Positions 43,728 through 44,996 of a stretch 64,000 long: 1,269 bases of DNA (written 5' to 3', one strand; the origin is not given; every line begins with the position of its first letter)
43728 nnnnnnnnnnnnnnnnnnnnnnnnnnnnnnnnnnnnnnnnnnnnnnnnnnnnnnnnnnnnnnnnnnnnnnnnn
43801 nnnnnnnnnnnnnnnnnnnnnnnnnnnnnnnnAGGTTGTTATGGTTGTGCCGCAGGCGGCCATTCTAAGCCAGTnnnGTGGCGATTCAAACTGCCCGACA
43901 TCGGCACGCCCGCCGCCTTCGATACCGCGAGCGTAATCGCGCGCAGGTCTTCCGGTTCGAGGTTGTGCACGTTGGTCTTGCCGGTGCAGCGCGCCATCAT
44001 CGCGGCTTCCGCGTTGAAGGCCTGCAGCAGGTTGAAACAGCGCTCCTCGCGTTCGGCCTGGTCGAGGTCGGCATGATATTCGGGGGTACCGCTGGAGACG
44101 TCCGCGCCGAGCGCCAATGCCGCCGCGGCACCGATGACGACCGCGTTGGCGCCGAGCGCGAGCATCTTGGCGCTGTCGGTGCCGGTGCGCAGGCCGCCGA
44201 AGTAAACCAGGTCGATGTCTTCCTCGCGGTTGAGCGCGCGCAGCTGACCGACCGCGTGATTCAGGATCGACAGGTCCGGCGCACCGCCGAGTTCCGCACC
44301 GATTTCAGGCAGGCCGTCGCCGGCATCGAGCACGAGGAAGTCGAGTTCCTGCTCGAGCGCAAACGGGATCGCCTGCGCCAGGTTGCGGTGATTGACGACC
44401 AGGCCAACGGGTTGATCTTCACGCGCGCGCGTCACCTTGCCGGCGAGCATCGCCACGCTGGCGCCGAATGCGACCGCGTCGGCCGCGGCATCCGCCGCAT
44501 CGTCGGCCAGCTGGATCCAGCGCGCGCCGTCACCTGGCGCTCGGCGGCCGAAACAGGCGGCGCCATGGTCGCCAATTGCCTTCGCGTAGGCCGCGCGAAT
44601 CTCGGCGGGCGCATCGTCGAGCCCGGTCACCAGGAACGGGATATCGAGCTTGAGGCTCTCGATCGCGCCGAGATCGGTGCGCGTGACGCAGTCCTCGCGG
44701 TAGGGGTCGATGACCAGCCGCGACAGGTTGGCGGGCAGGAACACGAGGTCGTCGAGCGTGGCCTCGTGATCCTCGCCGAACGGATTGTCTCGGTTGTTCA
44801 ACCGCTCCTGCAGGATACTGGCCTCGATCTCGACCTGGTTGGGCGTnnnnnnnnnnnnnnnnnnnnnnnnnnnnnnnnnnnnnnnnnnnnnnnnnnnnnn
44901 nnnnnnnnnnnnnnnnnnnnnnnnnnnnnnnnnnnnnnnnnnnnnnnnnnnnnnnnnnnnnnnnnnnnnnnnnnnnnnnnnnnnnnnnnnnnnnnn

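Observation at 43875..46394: GltD-like reductase fused to a degenerate (pseudo-enzyme) FMN-barrel domain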

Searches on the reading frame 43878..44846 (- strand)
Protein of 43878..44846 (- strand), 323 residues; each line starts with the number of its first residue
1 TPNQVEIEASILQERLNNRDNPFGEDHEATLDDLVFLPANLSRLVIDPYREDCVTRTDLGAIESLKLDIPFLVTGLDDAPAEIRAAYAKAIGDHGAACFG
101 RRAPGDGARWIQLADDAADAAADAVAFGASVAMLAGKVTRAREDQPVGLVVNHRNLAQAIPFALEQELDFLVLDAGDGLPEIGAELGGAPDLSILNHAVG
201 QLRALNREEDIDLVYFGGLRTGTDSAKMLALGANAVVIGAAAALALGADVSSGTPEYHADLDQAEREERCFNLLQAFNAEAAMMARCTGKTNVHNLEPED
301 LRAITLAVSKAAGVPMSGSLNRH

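Call 23: search_solved_structures(query=window:43878-44846:-, max_evalue=1, show_alignments=2)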
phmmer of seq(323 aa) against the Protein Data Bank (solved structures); distinct sequences matched with E-value up to 1: 43.
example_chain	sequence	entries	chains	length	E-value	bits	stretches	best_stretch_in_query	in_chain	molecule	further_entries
3sgz_A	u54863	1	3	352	0.012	18.3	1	210-272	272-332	Hydroxyacid oxidase 2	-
1tb3_A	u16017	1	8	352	0.013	18.3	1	210-272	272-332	Hydroxyacid oxidase 3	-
7f20_A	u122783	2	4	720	0.016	18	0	210-247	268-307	L-lactate oxidase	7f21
5zbm_A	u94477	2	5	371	0.027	17.2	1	211-254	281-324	Glycolate oxidase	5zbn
7f22_A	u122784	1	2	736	0.028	17.1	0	210-247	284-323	L-lactate oxidase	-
2cdh_0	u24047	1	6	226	0.029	17.1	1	211-255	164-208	ENOYL REDUCTASE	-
1al7_A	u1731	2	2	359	0.046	16.5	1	211-255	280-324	GLYCOLATE OXIDASE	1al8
1gyl_A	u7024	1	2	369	0.048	16.4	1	211-255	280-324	GLYCOLATE OXIDASE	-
1gox_A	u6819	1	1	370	0.048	16.4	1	211-255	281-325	(S)-2-HYDROXY-ACID OXIDASE, PEROXISOMAL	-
1huv_A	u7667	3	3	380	0.049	16.4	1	215-257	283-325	L(+)-MANDELATE DEHYDROGENASE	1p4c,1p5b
2a7n_A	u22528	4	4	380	0.049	16.4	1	215-257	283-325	L(+)-mandelate dehydrogenase | (S)-Mandelate Dehydrogenase | (S)-mandelate dehydrogenase, Peroxisomal (S)-2-hydroxy-acid oxidase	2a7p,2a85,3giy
6bfg_A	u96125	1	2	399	0.054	16.2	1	215-257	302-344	(S)-mandelate dehydrogenase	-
2w0u_A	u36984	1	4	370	0.066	15.9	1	210-248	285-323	HYDROXYACID OXIDASE 1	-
6gmb_A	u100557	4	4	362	0.067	15.9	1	209-248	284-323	Hydroxyacid oxidase 1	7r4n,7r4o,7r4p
6gmc_A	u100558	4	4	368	0.068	15.9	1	210-249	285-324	Hydroxyacid oxidase 1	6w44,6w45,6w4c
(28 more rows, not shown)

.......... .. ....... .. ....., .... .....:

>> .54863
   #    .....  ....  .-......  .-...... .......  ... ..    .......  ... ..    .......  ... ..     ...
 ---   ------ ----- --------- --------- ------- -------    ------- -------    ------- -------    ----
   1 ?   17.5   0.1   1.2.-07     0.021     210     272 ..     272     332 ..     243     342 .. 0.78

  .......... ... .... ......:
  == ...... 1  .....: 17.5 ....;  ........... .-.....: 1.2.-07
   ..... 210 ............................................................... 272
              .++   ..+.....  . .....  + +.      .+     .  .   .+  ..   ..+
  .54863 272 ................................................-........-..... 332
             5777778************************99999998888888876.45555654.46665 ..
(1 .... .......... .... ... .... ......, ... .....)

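Call 35: search_protein_representatives(protein=window:43878-44837:-)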
Query: 320 residues. Proteins with E-value up to 0.001 (for the whole library): 690; up to 1e-10: 198; up to 1e-30: 52. The best 150 are listed.
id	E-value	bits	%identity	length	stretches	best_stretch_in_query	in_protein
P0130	1.4e-108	379.4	68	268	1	54-320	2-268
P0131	6.3e-81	288.6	50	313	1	9-315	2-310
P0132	6.7e-76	272.1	41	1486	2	8-315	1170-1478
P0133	4.1e-75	269.5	48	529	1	7-316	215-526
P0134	1.3e-71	258.0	48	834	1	5-315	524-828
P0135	9.3e-71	255.2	46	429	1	7-316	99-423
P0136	1.1e-70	255.0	48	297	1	32-316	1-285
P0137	1.3e-70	254.7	49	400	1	11-315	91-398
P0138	7.9e-70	252.2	42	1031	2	3-317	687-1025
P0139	7.9e-68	245.6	43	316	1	9-315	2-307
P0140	9.6e-68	245.3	46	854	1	5-319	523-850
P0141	1.3e-65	238.3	47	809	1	4-316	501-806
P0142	7.1e-61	222.8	43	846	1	7-319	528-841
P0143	7.0e-60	219.5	44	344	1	6-315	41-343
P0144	1.6e-59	218.3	45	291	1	28-315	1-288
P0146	9.1e-57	209.3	40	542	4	107-261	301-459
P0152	5.1e-45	170.7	42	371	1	7-316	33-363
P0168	1.7e-36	142.7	42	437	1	15-316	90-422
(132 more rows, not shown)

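Call 36: search_protein_families(library=pfam, proteins=[P0132, P0138, P0131, P0139, P0133, P0135, P0137, P0146, P0152, P0168], max_evalue=0.0001)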
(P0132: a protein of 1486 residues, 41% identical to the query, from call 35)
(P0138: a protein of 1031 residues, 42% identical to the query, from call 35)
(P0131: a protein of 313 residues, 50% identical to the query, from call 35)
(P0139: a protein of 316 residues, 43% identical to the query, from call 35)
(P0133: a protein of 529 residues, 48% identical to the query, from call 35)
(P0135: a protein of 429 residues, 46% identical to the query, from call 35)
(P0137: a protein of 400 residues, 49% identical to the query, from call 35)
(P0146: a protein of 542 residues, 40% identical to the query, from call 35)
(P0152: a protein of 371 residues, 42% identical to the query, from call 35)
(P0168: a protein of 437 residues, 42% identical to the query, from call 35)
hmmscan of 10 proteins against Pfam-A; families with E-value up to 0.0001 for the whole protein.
P0132 (1486 aa): 11 families
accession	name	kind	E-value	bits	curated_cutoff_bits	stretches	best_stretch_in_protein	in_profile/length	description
PF01645.23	Glu_synthase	-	2e-86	290.9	20.4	1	304-611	60-368/369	Conserved region in glutamate synthase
PF07992.20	Pyr_redox_2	-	1.4e-27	97.3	26.1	1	762-1057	2-291/291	Pyridine nucleotide-disulphide oxidoreductase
PF01493.24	GXGXG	-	1e-18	68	32.5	1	36-170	20-167/190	GXGXG motif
PF14691.11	Fer4_20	-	3.7e-17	62.6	25.8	1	671-745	30-107/113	Dihydroprymidine dehydrogenase domain II, 4Fe-4S cluster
PF01070.24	FMN_dh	-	1.7e-11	44.2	24.9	1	505-553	258-308/350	FMN-dependent dehydrogenase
PF13450.12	NAD_binding_8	-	1.3e-09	38.6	21.9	1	765-800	1-36/68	NAD(P)-binding Rossmann-like domain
PF00070.33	Pyr_redox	-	3e-09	37.7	22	0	763-796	2-35/82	Pyridine nucleotide-disulphide oxidoreductase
PF12831.13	FAD_oxidored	-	7.2e-06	26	27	1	763-806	2-45/416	FAD dependent oxidoreductase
PF01494.25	FAD_binding_3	-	2.3e-05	24.2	22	1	762-794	3-35/349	FAD binding domain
PF13738.12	Pyr_redox_3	-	4.9e-05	23.2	30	0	851-918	128-189/305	Pyridine nucleotide-disulphide oxidoreductase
PF01266.30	DAO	-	6.2e-05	23.1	27.9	1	763-797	2-37/353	FAD dependent oxidoreductase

P0138 (1031 aa): 5 families
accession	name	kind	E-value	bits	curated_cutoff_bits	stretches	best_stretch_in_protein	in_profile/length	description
PF01645.23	Glu_synthase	-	2.7e-95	320.1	20.4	1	307-611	63-368/369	Conserved region in glutamate synthase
PF01493.24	GXGXG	-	7.8e-17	61.9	32.5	1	33-166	17-163/190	GXGXG motif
PF01070.24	FMN_dh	-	3e-11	43.4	24.9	1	510-558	263-313/350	FMN-dependent dehydrogenase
PF03060.21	NMO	-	1.6e-06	28.2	28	1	462-589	147-263/331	Nitronate monooxygenase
PF00478.31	IMPDH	-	1.4e-05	24.7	25.6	1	478-550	168-239/345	IMP dehydrogenase / GMP reductase domain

P0131 (313 aa): 1 family
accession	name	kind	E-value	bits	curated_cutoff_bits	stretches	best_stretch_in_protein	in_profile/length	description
PF01070.24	FMN_dh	-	8e-05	22.3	24.9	0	180-240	249-313/350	FMN-dependent dehydrogenase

P0139 (316 aa): 2 families
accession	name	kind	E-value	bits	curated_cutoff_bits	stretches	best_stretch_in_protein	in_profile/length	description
PF01070.24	FMN_dh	-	7.3e-07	29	24.9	1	191-241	266-317/350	FMN-dependent dehydrogenase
PF00478.31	IMPDH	-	5.5e-05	22.8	25.6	0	187-230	195-238/345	IMP dehydrogenase / GMP reductase domain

P0133 (529 aa): 1 family
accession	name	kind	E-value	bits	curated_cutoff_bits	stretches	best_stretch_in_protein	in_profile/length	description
PF07992.20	Pyr_redox_2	-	1e-05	25.6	26.1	1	32-103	218-291/291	Pyridine nucleotide-disulphide oxidoreductase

P0135 (429 aa): 1 family
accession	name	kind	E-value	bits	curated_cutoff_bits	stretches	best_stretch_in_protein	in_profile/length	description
PF01645.23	Glu_synthase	-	5.4e-05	23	20.4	1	279-350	241-312/369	Conserved region in glutamate synthase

P0137 (400 aa): 1 family
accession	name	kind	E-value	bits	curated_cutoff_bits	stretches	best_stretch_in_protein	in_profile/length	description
PF01070.24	FMN_dh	-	4.3e-05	23.2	24.9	1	277-335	259-321/350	FMN-dependent dehydrogenase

P0146 (542 aa): 0 families

P0152 (371 aa): 2 families
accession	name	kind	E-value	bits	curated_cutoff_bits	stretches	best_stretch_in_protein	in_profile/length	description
PF01645.23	Glu_synthase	-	1.6e-14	54.4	20.4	1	173-293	189-312/369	Conserved region in glutamate synthase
PF01070.24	FMN_dh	-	5.8e-08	32.6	24.9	1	254-294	271-311/350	FMN-dependent dehydrogenase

P0168 (437 aa): 2 families
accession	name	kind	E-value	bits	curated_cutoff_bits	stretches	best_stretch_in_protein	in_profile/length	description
PF01645.23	Glu_synthase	-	4.6e-07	29.8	20.4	1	283-392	251-367/369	Conserved region in glutamate synthase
PF01070.24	FMN_dh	-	1.4e-06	28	24.9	1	286-338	257-304/350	FMN-dependent dehydrogenase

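Call 38: find_encoding_contigs(protein=P0138, flank=8000, max_places=3)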
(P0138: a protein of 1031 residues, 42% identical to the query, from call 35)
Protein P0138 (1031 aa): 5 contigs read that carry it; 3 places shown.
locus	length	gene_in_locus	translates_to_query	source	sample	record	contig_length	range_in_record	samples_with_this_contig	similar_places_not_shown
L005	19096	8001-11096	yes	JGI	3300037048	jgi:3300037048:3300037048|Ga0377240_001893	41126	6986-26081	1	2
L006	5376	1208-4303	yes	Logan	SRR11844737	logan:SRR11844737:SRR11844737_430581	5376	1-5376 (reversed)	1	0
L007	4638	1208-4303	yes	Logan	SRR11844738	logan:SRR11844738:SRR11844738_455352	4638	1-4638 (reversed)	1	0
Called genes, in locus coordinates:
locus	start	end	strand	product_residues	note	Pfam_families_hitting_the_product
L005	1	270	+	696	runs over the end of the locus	PF00432:Prenyltrans (faint), PF09492:Pec_lyase (faint), PF13249:SQHop_cyclase_N, PF07678:TED_complement (faint), PF13243:SQHop_cyclase_C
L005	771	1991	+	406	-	PF00890:FAD_binding_2 (weak), PF01266:DAO, PF13450:NAD_binding_8 (faint)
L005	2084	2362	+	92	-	PF04267:SoxD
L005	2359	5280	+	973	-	PF13510:Fer2_4, PF00890:FAD_binding_2 (weak), PF01134:GIDA (weak), PF07992:Pyr_redox_2, PF12831:FAD_oxidored, PF17806:SO_alpha_A3, PF01571:GCV_T, PF08669:GCV_T_C, +5 more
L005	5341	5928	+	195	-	PF01571:GCV_T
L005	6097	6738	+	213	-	PF01381:HTH_3, PF12844:HTH_19, PF13443:HTH_26, PF13560:HTH_31, PF02311:AraC_binding (weak), PF07883:Cupin_2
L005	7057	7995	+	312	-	PF13522:GATase_6, PF13537:GATase_7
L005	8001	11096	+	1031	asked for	PF01493:GXGXG, PF01645:Glu_synthase, PF00478:IMPDH (faint), PF03060:NMO (weak), PF01070:FMN_dh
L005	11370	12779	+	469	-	PF03951:Gln-synt_N, PF00120:Gln-synt_C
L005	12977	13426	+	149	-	PF04073:tRNA_edit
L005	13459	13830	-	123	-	PF12646:DUF3783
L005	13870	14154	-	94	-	PF04457:MJ1316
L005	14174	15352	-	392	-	PF00072:Response_reg, PF01339:CheB_methylest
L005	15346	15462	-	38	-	-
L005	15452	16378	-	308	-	PF01814:Hemerythrin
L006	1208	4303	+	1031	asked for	PF01493:GXGXG, PF01645:Glu_synthase, PF00478:IMPDH (faint), PF03060:NMO (weak), PF01070:FMN_dh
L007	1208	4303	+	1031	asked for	PF01493:GXGXG, PF01645:Glu_synthase, PF00478:IMPDH (faint), PF03060:NMO (weak), PF01070:FMN_dh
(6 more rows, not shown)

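Call 39: find_encoding_contigs(protein=P0132, flank=8000, max_places=3)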
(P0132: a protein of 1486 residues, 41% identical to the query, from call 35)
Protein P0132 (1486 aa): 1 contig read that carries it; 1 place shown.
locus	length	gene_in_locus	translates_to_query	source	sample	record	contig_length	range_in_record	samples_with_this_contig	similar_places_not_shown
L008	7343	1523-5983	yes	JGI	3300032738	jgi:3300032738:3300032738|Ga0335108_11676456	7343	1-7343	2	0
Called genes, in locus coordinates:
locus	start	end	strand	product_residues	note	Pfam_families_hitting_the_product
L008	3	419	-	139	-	?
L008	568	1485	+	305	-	PF13522:GATase_6, PF13537:GATase_7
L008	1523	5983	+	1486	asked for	PF01493:GXGXG, PF01645:Glu_synthase, PF01070:FMN_dh (weak), PF14691:Fer4_20, PF00070:Pyr_redox (faint), PF07992:Pyr_redox_2, PF12831:FAD_oxidored (weak), PF13450:NAD_binding_8, +2 more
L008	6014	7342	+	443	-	?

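Call 40: find_encoding_contigs(protein=P0131, flank=8000, max_places=3)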
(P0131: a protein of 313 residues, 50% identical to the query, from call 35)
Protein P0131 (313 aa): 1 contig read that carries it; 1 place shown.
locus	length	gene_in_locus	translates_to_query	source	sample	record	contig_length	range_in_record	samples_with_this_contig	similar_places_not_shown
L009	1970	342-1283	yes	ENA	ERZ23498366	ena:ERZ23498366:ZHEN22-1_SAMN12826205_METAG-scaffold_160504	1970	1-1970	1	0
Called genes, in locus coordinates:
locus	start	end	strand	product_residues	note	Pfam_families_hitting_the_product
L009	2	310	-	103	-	?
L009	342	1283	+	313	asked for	-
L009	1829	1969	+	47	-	?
